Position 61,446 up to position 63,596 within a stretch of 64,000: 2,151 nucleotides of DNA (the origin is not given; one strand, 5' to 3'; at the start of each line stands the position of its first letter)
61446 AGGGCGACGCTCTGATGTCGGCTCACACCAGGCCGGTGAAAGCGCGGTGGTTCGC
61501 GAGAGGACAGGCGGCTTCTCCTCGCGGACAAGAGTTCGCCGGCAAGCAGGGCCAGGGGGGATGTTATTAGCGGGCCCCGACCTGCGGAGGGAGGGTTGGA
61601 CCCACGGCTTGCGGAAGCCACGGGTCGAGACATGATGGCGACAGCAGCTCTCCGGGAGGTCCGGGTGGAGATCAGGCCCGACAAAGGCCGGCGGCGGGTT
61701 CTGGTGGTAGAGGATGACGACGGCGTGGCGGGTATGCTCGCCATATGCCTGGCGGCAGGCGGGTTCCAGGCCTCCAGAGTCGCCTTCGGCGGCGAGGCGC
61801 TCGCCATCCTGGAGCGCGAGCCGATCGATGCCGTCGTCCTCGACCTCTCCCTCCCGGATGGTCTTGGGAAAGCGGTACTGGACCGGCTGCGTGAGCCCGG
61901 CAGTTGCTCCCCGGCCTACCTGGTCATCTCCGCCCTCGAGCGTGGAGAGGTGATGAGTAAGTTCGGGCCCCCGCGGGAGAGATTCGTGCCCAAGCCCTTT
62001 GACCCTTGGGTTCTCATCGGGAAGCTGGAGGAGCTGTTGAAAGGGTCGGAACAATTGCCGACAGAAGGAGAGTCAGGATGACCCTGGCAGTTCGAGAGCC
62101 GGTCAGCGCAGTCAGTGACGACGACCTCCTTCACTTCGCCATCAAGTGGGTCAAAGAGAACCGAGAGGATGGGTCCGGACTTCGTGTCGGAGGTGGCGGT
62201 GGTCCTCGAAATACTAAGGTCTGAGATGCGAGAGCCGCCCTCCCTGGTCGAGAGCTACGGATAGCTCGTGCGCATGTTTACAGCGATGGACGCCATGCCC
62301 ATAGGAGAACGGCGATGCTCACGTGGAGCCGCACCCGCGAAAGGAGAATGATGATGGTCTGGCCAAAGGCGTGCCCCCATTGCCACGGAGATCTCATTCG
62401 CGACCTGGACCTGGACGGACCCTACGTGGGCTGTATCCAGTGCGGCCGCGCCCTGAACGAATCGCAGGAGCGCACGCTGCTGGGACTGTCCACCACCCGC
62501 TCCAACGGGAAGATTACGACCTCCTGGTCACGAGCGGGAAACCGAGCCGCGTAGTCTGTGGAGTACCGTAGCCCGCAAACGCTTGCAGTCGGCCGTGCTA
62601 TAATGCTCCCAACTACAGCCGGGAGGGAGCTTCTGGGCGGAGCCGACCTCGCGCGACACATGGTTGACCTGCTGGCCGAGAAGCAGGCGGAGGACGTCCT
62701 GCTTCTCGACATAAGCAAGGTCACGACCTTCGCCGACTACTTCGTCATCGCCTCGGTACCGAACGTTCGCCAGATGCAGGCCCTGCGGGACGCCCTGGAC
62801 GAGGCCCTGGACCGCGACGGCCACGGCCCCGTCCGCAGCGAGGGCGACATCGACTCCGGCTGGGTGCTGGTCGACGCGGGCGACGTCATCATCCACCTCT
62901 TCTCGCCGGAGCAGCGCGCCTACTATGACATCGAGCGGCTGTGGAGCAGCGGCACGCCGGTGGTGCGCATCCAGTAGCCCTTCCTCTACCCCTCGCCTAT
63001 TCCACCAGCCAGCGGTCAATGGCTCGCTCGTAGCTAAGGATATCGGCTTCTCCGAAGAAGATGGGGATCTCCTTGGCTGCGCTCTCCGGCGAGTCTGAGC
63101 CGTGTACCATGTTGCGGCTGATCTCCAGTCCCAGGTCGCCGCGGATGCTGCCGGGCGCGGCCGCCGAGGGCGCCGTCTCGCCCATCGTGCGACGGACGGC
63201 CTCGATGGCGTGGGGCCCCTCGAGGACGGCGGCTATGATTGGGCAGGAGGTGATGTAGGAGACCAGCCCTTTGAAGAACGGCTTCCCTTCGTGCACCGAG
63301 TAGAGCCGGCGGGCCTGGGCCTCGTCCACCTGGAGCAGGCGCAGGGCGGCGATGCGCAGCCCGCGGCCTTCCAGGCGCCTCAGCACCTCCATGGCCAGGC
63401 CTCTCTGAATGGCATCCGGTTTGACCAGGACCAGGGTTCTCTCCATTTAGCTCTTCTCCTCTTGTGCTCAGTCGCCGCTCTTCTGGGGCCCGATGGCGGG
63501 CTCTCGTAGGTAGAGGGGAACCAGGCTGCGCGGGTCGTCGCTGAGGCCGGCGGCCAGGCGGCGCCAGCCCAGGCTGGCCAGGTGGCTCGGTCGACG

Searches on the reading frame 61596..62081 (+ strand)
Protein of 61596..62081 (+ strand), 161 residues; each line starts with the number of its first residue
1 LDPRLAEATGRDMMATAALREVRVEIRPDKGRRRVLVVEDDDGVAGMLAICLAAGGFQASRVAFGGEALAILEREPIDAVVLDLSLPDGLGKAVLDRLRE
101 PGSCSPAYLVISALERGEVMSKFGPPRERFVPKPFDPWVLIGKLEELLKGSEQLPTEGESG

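Call 4: search_protein_families(library=pfam, proteins=[window:61596-62081:+], max_evalue=0.01)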
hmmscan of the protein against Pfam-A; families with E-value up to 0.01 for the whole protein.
window:61596-62081:+ (161 aa): 1 family
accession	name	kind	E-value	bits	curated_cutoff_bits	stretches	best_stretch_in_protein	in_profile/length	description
PF00072.30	Response_reg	-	2e-10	41.3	30.2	1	35-143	1-109/111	Response regulator receiver domain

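Call 34: find_related_loci(query=A2, collection=metagenome_contigs, flank=7000)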
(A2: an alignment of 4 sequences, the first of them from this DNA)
Query A2 (149 aa) in metagenome_contigs; peptide patterns used: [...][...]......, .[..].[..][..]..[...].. (x = any residue, [..] = any of these).
600 stretches matched a pattern (row limit reached: there are more); 509 encode a relative of the query (tblastn E <= 1e-3); the best 80 are kept; 79 distinct loci.
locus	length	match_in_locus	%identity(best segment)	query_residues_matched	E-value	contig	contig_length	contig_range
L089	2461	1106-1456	53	22-137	5e-31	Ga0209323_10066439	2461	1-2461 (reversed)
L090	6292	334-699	46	19-141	6e-30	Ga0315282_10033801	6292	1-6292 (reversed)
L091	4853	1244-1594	46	22-136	6e-29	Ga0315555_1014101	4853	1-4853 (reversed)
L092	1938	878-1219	49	22-137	5e-27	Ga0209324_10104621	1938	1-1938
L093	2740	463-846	39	17-142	4e-21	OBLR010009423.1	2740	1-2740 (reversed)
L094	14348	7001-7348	34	22-137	7e-15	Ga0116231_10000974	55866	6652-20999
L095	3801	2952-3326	34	16-140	7e-15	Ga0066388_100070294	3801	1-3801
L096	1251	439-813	37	15-137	9e-15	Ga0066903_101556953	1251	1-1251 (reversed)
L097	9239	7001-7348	36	21-137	9e-15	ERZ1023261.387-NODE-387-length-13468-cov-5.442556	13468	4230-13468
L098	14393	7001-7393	34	16-137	1e-14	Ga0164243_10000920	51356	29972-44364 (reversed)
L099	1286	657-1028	35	14-137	1e-14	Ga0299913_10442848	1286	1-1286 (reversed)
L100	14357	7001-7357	34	19-137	3e-14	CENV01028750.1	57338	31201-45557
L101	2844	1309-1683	35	13-137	3e-14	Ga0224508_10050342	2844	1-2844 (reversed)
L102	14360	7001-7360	34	4-123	4e-14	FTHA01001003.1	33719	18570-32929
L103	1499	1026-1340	37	19-123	5e-14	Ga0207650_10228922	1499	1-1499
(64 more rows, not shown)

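Call 63: search_protein_families(library=ncbifam, proteins=[window:61632-62081:+], max_evalue=0.001)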
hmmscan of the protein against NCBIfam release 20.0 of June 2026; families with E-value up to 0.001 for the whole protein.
window:61632-62081:+ (149 aa): 54 families (the best 25 are shown)
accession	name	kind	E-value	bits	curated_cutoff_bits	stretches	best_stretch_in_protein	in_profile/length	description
NF040689.1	MtrAB_MtrA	equivalog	5.2e-13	48.9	300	1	23-140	1-117/219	MtrAB system response regulator MtrA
NF008296.0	PRK11083.1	equivalog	1.1e-11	44.6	273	1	20-140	3-122/228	two-component system response regulator CreB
NF007005.1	PRK09468.1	equivalog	1.4e-11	44.3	331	1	20-138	3-121/237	osmolarity response regulator transcription factor OmpR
NF045991.1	RespRegCtrARhodob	equivalog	7.4e-11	42.2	350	1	22-138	2-118/224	response regulator transcription factor CtrA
NF041733.1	resp_reg_CseB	equivalog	1.6e-10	40.8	350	1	22-141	2-120/228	two-component system response regulator CseB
NF012227.0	AdeR_RR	equivalog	6.2e-10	38.9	340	1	19-141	10-131/239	efflux system response regulator transcription factor AdeR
NF000403.1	vanR-C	exception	1.4e-09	37.9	480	1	22-134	4-115/231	vancomycin resistance response regulator transcription factor VanR-C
NF033117.2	vanR_ACDEGLN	exception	3.2e-09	36.7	350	1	23-136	1-113/226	VanR-ABDEGLN family response regulator transcription factor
NF012023.0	PRK15479.1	equivalog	5.3e-09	35.9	337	1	22-141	2-121/224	transcriptional regulator TctD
NF045944.1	ResRegRpaBCyano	equivalog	6.8e-09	35.4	330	1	24-139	1-115/229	response regulator transcription factor RpaB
NF000402.1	vanR-B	exception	8.1e-09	35.2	480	1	22-145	4-126/219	vancomycin resistance response regulator transcription factor VanR-B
NF033120.0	vanR_FM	exception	1.7e-08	34.4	460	1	23-133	6-115/231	vancomycin resistance response regulator transcription factor, VanR-F/VanR-M family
TIGR02154.1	PhoB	equivalog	2.5e-08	33.5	296.2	1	21-138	3-122/226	phosphate regulon transcriptional regulator PhoB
NF045717.1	DVU0259_DivK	exception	3.6e-08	33.6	160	1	21-134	3-114/117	DVU0259 family response regulator domain-containing protein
NF008469.0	PRK11361.1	equivalog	4.4e-08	32.2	714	1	20-103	4-87/461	acetoacetate metabolism transcriptional regulator AtoC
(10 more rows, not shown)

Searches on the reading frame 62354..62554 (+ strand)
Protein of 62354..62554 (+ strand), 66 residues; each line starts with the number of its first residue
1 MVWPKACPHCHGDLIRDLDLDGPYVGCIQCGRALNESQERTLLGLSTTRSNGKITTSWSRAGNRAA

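Call 63: search_protein_families(library=ncbifam, proteins=[window:62354-62554:+], max_evalue=0.001)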
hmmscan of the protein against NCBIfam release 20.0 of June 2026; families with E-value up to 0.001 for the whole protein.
window:62354-62554:+ (66 aa): 0 families

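Call 74: search_protein_families(library=pfam, proteins=[window:62354-62554:+], max_evalue=0.001)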
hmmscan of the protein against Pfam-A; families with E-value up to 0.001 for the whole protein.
window:62354-62554:+ (66 aa): 0 families

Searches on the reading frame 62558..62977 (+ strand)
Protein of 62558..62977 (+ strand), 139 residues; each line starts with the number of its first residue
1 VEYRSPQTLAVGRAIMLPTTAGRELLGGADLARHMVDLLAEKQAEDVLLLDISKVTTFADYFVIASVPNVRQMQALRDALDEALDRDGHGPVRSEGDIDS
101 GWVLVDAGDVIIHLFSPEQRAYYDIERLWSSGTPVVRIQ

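Call 74: search_protein_families(library=pfam, proteins=[window:62558-62977:+], max_evalue=0.001)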
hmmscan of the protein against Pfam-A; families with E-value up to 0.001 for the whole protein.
window:62558-62977:+ (139 aa): 1 family
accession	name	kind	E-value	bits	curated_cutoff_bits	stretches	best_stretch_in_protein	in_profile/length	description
PF02410.21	RsfS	-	4.3e-30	104.3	21.6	1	34-129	2-98/98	Ribosomal silencing factor during starvation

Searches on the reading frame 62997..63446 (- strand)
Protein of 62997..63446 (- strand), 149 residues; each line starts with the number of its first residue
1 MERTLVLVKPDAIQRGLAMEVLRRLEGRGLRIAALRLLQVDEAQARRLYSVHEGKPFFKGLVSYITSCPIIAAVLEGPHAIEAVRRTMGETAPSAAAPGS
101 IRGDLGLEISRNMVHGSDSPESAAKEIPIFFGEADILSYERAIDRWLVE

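Call 21: find_encoding_contigs(protein=window:62997-63446:-, flank=10000, max_places=10)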
Protein window:62997-63446:- (149 aa): 3 contigs read that carry it; 3 places shown.
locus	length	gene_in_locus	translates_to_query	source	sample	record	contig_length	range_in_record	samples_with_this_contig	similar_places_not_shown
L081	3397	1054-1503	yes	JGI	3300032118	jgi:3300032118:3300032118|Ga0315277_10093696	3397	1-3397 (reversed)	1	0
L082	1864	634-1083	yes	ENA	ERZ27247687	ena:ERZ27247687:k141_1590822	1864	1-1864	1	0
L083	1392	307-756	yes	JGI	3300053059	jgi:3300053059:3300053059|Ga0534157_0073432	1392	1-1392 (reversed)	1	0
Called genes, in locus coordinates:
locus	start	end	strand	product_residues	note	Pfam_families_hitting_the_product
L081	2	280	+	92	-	?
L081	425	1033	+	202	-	PF00814:TsaD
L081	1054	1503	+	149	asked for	PF00334:NDK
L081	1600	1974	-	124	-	PF02410:RsfS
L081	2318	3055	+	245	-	-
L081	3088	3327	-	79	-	-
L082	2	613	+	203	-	?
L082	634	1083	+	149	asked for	PF00334:NDK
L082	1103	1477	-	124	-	PF02410:RsfS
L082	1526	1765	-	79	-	-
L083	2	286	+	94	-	?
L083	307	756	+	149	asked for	PF00334:NDK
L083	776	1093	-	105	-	PF02410:RsfS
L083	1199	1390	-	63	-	?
